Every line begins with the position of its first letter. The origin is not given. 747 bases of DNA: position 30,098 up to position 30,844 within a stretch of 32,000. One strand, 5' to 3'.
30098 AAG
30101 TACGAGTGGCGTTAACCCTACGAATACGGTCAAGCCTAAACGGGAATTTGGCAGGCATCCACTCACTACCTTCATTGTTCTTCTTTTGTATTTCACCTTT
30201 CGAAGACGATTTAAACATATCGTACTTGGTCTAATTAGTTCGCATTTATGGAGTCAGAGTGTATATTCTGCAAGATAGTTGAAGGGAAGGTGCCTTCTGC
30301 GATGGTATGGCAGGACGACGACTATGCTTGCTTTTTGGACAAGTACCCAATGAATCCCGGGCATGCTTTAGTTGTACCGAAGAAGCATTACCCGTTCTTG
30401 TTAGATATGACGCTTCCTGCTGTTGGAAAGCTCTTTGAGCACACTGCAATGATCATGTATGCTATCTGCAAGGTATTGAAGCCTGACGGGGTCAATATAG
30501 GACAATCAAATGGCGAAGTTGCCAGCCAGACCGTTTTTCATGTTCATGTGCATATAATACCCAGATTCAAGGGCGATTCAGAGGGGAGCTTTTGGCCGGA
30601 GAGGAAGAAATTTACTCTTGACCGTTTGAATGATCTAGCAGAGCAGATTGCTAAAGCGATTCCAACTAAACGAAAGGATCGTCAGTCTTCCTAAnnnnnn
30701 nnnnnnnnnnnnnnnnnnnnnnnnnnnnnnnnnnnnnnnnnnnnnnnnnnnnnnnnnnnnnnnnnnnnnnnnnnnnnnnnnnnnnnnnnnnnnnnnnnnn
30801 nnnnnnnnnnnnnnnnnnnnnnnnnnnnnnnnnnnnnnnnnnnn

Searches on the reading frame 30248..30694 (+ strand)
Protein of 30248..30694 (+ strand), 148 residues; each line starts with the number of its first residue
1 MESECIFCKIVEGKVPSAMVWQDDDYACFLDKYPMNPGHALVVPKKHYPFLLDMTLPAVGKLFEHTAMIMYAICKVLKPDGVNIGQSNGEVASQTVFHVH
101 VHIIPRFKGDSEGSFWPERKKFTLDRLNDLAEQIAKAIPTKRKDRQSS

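Call 53: search_protein_families(library=pfam, proteins=[window:30248-30694:+], max_evalue=0.001)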
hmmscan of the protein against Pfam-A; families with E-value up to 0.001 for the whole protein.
window:30248-30694:+ (148 aa): 2 families
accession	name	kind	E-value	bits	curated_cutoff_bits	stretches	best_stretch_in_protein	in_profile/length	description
PF01230.28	HIT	-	1.9e-23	83.4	21.5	1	13-108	2-97/98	HIT domain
PF11969.13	DcpS_C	-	3.7e-13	50.4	24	1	4-108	1-105/114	Scavenger mRNA decapping enzyme C-term binding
